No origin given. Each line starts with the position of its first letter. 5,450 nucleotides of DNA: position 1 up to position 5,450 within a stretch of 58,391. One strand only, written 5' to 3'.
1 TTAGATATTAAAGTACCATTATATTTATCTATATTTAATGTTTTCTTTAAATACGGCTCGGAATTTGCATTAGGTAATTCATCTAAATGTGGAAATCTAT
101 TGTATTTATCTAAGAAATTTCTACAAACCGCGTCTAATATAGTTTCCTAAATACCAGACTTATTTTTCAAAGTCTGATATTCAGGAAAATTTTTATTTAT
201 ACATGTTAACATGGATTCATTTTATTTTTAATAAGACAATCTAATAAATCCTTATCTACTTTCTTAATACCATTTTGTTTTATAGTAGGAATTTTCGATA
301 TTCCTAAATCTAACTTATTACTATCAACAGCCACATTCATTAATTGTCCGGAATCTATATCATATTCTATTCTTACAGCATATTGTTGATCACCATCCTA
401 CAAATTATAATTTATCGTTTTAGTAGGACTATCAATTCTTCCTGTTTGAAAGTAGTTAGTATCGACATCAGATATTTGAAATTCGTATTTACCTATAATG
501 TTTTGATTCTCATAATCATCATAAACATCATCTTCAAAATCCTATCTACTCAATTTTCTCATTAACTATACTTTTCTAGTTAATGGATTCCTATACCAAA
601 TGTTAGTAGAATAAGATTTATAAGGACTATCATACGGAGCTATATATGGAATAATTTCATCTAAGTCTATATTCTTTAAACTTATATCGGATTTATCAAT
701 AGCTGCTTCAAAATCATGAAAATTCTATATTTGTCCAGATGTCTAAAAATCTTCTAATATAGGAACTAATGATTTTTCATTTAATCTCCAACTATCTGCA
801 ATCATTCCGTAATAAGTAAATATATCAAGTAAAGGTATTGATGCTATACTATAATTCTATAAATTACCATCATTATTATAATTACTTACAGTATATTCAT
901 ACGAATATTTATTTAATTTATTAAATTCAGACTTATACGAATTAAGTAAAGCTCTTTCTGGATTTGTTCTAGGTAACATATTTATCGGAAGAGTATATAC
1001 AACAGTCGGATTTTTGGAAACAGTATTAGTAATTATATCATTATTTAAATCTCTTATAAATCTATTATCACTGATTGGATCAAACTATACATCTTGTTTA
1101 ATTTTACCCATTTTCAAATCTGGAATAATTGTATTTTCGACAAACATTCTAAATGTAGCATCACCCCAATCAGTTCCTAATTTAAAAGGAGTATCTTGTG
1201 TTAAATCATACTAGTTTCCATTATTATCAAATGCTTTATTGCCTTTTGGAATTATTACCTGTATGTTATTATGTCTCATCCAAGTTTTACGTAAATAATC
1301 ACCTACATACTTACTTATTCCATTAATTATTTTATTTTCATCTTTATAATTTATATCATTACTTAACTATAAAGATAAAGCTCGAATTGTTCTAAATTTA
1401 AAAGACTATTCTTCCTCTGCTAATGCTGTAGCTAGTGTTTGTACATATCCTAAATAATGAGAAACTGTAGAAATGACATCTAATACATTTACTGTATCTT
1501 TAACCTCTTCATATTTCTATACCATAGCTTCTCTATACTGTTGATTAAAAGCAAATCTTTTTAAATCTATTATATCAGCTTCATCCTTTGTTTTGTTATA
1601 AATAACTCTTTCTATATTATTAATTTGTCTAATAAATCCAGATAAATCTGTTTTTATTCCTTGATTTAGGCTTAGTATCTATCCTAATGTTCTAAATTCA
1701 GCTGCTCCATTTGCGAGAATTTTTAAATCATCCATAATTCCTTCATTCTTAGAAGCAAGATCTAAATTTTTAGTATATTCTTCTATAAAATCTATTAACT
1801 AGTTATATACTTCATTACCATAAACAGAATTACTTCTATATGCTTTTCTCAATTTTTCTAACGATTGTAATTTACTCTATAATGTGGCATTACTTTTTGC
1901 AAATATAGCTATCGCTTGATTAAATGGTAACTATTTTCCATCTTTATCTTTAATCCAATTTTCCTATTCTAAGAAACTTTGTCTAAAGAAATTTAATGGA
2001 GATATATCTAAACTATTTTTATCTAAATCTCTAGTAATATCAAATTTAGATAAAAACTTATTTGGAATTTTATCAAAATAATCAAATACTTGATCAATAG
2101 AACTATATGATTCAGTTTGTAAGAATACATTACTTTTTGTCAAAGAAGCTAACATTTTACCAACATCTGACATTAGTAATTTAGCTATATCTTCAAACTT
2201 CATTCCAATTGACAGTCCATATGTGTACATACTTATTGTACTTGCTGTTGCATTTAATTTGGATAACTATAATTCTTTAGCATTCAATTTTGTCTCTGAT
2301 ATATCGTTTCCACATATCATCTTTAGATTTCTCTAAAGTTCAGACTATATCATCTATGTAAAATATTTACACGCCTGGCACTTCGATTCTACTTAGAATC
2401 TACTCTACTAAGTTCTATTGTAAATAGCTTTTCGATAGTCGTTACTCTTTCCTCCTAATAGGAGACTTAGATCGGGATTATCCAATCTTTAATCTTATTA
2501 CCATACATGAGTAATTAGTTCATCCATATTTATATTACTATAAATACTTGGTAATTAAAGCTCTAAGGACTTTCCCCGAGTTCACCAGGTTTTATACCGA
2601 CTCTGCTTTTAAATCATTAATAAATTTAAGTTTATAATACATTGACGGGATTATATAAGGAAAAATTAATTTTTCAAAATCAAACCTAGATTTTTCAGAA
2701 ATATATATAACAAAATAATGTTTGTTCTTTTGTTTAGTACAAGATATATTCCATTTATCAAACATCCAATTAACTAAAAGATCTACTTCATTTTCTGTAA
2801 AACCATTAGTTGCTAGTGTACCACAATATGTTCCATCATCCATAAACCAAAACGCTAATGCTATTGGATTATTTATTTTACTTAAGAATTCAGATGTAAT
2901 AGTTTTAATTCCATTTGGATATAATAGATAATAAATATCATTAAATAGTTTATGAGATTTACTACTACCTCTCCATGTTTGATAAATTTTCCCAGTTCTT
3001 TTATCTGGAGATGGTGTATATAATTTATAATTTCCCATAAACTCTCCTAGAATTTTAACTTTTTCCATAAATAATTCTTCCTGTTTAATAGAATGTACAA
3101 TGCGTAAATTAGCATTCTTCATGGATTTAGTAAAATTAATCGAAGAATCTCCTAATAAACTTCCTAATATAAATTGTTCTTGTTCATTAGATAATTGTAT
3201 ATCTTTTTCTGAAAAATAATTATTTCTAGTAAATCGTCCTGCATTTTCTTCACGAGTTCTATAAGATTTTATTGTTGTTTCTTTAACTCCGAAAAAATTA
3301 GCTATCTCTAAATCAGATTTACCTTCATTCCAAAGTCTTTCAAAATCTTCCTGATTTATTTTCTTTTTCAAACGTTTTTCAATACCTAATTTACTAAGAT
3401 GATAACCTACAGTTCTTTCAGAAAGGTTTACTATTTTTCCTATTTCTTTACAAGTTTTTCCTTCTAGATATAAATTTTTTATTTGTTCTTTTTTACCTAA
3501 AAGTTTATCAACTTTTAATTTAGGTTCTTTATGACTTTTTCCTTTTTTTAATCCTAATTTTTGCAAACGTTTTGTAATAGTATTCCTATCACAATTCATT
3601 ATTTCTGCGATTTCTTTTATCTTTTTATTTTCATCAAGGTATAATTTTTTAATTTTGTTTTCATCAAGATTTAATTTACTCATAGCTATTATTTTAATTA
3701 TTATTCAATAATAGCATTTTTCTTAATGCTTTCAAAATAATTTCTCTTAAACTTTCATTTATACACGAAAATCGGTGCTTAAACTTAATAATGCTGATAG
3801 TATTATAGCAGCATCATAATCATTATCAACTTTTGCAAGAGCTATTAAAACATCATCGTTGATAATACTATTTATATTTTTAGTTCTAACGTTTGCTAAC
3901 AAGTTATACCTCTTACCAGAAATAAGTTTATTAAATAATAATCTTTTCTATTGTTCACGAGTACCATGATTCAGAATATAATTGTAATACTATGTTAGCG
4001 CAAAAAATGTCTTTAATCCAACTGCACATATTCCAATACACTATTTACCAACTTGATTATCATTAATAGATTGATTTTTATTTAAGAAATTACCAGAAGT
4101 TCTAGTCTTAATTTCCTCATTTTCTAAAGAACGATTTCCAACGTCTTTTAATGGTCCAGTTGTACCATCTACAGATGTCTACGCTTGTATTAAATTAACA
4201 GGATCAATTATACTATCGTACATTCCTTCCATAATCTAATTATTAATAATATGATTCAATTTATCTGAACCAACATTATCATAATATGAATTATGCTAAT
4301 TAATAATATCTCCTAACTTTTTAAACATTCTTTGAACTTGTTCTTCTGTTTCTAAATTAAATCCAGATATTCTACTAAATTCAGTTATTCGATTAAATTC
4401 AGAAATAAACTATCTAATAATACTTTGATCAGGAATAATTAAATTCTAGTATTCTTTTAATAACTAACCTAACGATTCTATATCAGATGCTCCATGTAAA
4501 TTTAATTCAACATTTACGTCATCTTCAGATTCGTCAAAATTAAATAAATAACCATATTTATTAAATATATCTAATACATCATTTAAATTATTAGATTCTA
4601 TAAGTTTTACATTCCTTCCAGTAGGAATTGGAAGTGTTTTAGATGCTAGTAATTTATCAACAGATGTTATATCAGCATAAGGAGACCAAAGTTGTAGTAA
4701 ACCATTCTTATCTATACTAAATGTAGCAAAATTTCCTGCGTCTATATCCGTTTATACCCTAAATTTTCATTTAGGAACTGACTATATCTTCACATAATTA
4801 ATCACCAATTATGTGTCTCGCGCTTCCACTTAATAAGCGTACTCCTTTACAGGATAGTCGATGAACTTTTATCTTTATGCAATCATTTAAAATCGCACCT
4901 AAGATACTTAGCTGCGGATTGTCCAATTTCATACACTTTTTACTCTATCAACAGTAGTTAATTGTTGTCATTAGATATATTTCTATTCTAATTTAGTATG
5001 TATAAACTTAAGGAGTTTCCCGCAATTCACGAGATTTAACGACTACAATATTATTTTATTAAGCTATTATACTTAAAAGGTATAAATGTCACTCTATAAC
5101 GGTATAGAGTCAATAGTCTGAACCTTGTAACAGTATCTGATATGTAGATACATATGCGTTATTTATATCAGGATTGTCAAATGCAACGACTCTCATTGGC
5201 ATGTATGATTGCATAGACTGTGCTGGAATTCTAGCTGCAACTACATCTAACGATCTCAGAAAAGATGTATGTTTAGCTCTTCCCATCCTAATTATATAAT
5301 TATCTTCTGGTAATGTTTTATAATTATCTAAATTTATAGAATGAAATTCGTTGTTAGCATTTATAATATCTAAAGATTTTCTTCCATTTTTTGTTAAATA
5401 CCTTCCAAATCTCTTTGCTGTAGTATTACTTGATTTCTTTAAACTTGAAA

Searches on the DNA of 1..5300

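Call 83: search_rna_families(source=window, start=1, end=5300, threshold=evalue, max_evalue=0.1)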
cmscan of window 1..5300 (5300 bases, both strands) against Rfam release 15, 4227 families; matches with E-value up to 0.1: 1.
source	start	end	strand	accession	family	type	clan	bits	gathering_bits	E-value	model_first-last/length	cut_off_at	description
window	137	190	-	RF03463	mir-3036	Gene; miRNA;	-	28.6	70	0.049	1-58/58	no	mir-3036 microRNA precursor family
